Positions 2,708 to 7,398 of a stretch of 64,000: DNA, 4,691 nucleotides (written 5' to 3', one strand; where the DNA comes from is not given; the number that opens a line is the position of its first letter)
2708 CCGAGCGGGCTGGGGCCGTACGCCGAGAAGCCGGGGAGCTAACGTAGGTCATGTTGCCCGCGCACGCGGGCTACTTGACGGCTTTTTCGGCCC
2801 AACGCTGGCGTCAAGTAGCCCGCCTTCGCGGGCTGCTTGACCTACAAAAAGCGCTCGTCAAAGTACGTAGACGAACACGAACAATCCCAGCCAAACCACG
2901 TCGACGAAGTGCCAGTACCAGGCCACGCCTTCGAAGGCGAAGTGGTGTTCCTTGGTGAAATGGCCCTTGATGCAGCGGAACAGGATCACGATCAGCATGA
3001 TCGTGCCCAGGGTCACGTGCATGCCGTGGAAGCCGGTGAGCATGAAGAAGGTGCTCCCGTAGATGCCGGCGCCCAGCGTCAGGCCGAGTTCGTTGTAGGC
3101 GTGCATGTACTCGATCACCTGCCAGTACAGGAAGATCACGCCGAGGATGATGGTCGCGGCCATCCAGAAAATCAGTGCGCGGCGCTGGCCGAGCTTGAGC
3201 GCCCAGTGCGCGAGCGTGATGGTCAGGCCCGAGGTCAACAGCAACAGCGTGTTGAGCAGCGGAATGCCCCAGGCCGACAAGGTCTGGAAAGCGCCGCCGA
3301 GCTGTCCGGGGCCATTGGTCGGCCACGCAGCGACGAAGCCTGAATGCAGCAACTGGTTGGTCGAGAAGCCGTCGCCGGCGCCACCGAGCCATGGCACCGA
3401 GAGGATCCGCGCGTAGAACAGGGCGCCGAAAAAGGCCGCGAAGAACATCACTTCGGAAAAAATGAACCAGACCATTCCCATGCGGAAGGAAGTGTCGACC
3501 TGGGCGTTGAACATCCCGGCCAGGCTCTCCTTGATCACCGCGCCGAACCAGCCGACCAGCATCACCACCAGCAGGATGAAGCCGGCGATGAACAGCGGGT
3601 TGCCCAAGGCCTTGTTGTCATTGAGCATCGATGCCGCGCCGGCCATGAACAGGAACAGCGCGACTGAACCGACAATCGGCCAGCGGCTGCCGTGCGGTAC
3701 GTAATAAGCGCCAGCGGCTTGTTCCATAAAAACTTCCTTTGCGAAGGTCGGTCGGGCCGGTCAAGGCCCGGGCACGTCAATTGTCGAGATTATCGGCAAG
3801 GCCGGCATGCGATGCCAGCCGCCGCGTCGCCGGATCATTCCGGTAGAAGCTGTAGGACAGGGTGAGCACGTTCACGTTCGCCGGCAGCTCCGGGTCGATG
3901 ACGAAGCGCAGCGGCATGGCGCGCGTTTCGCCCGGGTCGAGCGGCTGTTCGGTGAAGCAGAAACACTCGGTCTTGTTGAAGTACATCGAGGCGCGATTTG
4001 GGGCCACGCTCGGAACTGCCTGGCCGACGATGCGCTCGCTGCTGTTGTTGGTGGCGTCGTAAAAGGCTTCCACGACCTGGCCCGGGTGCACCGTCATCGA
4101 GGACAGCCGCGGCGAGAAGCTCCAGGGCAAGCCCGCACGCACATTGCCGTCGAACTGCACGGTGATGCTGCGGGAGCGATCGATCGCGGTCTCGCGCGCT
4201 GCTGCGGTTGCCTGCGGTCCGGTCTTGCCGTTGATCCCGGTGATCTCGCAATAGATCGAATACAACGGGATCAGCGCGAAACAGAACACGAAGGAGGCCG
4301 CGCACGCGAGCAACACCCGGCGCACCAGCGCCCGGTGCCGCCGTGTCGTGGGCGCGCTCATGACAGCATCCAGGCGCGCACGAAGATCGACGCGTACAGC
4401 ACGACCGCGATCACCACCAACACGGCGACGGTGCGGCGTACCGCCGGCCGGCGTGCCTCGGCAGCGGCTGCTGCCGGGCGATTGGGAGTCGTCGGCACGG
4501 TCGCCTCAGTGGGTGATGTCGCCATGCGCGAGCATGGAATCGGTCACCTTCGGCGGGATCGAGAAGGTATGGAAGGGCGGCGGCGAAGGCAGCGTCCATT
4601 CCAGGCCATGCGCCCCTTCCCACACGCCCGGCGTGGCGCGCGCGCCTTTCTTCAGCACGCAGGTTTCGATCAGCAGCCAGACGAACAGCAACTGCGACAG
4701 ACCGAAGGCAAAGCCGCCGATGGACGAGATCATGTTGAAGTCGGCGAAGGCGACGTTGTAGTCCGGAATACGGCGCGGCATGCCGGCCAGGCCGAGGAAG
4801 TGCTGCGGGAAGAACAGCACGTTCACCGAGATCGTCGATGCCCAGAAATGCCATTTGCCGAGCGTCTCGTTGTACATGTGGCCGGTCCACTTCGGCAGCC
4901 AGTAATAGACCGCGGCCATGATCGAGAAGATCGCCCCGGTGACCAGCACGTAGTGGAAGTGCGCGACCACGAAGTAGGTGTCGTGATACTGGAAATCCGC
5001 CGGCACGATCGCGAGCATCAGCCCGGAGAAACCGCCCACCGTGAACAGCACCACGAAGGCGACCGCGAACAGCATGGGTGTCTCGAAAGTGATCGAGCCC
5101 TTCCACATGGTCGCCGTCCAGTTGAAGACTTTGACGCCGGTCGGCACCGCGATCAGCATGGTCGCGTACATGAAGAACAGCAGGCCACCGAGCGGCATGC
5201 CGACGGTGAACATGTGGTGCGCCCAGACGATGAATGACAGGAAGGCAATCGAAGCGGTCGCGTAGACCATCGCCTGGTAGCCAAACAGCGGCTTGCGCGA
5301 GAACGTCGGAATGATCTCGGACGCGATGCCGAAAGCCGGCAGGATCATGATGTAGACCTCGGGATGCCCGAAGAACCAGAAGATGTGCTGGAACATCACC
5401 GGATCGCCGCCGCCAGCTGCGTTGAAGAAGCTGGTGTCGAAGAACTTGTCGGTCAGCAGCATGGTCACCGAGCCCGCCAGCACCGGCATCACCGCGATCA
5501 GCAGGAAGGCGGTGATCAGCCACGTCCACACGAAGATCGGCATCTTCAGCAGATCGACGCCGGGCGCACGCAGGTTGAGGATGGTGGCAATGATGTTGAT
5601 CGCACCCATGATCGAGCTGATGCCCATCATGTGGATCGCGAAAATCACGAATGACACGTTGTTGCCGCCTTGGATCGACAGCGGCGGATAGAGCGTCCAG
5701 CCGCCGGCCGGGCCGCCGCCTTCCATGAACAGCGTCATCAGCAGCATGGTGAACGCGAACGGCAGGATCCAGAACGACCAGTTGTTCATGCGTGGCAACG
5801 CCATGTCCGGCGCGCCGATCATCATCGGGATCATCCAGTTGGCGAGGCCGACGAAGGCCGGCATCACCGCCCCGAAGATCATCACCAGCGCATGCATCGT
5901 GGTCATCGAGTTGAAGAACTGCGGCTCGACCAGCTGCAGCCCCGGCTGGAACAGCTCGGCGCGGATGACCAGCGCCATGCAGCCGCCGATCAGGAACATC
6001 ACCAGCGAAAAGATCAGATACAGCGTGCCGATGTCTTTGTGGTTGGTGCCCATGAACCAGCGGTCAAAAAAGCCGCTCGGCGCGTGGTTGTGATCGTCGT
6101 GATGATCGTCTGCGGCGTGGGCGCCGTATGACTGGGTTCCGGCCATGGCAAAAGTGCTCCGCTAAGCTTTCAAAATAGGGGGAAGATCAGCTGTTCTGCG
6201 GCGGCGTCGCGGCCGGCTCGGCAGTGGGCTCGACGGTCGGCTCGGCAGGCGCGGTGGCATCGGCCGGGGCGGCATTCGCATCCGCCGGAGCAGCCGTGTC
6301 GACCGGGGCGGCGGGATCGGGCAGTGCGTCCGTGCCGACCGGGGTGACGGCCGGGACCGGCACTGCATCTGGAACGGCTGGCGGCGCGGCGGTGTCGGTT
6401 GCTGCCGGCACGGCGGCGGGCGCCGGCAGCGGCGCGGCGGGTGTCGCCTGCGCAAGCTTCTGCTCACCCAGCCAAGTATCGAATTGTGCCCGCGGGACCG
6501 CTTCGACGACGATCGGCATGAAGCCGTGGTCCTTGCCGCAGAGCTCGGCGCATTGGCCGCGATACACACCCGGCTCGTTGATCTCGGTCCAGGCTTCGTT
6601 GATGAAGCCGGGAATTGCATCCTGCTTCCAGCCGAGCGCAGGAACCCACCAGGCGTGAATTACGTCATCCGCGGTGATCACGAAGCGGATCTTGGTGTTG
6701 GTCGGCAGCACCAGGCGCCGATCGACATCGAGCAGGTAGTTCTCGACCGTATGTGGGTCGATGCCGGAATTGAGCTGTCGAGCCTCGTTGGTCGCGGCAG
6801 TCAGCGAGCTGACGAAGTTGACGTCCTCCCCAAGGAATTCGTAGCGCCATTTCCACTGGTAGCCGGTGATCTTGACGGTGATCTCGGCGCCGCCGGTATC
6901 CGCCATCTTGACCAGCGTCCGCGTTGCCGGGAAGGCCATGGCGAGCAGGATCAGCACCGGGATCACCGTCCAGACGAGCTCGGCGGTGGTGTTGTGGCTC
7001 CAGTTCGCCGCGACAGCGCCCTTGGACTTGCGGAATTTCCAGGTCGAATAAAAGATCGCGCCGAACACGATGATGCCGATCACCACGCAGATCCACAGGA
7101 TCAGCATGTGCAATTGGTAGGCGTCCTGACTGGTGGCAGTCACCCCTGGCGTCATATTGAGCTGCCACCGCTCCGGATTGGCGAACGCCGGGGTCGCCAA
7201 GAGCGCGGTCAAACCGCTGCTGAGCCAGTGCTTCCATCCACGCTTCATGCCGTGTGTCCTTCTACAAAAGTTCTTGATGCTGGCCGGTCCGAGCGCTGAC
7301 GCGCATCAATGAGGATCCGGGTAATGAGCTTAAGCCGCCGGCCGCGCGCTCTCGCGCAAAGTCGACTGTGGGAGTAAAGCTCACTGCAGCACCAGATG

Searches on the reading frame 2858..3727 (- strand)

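Call 30: search_protein_families(library=pfam, proteins=[window:2858-3727:-], max_evalue=0.001)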
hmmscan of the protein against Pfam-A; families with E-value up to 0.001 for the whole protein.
window:2858-3727:- (289 aa): 1 family
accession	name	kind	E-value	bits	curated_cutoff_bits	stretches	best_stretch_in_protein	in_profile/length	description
PF00510.24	COX3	-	3.1e-57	194.8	23.8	2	148-288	119-255/258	Cytochrome c oxidase subunit III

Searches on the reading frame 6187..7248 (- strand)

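Call 30: search_protein_families(library=pfam, proteins=[window:6187-7248:-], max_evalue=0.001)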
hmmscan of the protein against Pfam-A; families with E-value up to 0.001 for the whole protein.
window:6187-7248:- (353 aa): 2 families
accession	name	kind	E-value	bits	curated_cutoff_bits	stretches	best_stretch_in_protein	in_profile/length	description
PF00116.26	COX2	-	3.7e-36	124.1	22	1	123-251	1-120/120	Cytochrome C oxidase subunit II, periplasmic domain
PF02790.20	COX2_TM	-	2.1e-15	57.1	22.8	1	25-108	1-85/88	Cytochrome C oxidase subunit II, transmembrane domain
